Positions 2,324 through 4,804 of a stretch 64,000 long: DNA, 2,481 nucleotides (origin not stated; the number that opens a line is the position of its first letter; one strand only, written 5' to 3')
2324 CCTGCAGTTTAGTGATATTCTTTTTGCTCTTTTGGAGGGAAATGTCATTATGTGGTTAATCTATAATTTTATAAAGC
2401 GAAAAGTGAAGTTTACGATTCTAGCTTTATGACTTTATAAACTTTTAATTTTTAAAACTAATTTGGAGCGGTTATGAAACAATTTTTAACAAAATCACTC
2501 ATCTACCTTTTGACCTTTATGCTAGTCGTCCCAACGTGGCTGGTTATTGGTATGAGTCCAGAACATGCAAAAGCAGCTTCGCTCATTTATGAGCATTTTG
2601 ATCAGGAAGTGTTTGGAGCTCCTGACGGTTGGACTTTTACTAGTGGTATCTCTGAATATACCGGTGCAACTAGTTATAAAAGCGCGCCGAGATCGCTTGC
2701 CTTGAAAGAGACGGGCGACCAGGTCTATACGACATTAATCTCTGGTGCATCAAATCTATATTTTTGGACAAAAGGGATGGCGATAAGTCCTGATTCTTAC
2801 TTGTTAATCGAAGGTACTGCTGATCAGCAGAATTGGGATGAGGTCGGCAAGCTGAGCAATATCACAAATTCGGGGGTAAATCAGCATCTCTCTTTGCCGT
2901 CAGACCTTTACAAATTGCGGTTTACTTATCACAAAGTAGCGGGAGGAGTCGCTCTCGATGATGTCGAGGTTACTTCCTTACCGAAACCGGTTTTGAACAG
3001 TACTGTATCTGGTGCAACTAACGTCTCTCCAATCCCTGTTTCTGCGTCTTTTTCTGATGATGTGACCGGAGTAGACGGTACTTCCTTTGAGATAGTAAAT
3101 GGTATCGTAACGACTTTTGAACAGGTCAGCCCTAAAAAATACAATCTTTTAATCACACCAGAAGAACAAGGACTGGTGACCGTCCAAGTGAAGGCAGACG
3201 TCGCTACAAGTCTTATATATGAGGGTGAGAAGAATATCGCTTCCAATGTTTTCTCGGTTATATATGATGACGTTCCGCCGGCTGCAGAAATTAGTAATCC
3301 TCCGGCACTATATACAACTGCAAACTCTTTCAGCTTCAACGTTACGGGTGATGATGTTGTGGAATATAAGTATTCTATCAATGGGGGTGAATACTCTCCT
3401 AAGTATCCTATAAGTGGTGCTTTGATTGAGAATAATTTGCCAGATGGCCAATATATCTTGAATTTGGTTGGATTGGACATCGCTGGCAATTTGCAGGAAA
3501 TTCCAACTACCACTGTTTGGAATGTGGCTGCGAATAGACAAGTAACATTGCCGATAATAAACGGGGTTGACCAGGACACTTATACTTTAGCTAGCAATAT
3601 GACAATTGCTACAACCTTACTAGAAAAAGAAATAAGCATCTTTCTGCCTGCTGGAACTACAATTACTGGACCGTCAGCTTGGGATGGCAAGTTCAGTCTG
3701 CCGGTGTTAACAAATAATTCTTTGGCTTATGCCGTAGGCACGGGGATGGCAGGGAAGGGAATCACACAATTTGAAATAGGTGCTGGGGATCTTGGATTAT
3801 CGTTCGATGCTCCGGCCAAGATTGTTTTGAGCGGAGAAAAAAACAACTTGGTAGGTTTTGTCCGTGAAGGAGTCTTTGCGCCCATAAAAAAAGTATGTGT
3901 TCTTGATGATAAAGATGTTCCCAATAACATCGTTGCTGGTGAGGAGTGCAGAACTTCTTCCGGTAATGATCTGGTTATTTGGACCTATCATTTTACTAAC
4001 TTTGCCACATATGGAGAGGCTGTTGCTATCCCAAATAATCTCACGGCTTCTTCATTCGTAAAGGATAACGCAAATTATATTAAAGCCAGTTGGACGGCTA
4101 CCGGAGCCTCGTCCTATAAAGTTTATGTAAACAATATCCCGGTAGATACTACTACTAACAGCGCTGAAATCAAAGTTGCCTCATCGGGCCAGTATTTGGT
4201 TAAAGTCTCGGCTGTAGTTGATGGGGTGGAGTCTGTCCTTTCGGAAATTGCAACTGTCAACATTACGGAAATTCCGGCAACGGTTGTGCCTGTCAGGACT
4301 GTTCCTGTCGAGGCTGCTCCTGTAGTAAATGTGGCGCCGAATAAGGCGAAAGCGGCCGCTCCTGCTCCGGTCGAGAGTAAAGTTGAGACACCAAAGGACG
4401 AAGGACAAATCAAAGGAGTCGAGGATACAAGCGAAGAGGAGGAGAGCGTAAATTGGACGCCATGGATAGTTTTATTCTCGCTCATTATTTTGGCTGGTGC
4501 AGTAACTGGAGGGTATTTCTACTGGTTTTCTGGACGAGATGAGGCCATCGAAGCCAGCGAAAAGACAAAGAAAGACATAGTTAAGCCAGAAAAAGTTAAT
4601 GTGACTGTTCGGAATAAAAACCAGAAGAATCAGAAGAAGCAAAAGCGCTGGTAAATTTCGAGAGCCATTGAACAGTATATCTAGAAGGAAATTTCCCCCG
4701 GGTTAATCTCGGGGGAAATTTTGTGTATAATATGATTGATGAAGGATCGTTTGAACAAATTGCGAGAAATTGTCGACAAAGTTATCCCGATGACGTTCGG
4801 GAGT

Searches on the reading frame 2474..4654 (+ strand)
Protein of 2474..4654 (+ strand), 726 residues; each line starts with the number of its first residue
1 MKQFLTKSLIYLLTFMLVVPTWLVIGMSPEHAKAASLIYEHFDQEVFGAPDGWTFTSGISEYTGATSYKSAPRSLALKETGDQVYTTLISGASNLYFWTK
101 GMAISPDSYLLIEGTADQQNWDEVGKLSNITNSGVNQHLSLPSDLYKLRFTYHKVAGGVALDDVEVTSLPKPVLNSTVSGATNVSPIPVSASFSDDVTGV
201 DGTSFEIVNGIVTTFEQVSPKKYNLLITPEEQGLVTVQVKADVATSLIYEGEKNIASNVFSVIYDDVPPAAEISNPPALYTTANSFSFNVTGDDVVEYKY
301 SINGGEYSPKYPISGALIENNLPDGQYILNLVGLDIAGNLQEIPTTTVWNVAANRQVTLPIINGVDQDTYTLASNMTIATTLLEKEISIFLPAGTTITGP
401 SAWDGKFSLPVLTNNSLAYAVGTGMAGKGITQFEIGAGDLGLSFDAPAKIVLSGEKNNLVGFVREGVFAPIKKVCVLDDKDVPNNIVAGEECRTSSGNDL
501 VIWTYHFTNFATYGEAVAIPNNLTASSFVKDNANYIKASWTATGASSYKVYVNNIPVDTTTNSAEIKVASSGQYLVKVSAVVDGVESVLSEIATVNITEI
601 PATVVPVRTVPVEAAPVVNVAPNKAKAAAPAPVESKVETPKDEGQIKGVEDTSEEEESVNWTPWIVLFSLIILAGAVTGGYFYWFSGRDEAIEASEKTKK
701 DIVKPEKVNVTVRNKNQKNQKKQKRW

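Call 79: list_cluster_members(proteins=[window:2474-4654:+, window:10171-11979:+, window:44040-45089:+, window:58874-61363:-, L009:148-783:+, window:26324-26578:+, window:22658-23293:-])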
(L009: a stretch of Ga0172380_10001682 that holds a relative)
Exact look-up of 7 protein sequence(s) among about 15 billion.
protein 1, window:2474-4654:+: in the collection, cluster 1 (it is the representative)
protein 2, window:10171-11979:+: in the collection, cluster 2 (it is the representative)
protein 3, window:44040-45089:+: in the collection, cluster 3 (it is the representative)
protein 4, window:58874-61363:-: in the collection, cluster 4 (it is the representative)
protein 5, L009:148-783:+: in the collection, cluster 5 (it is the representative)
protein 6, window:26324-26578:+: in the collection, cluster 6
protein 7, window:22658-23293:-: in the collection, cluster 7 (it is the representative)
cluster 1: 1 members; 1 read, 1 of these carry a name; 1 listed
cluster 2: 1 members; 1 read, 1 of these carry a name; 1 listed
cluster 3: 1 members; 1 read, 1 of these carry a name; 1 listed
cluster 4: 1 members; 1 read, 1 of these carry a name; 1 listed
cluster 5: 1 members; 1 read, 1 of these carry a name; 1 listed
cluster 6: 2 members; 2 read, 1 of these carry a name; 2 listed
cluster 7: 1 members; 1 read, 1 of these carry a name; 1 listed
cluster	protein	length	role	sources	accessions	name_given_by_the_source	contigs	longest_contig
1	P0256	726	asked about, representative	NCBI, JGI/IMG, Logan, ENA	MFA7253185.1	MAG: hypothetical protein WC107_01365 [Patescibacteria group bacterium]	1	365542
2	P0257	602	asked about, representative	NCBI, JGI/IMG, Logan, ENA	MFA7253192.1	MAG: ATP-dependent zinc metalloprotease FtsH [Patescibacteria group bacterium]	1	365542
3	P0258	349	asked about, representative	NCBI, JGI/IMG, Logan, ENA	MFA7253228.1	MAG: peptidylprolyl isomerase [Patescibacteria group bacterium]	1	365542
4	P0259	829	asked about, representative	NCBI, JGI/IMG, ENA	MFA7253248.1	MAG: heavy metal translocating P-type ATPase [Patescibacteria group bacterium]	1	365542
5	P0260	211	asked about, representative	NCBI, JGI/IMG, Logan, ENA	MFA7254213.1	MAG: CRISPR-associated endonuclease Cas2 [Patescibacteria group bacterium]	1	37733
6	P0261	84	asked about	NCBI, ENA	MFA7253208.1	MAG: hypothetical protein WC107_01495 [Patescibacteria group bacterium]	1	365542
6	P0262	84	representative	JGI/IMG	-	-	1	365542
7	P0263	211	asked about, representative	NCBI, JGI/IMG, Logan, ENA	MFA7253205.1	MAG: DnaJ domain-containing protein [Patescibacteria group bacterium]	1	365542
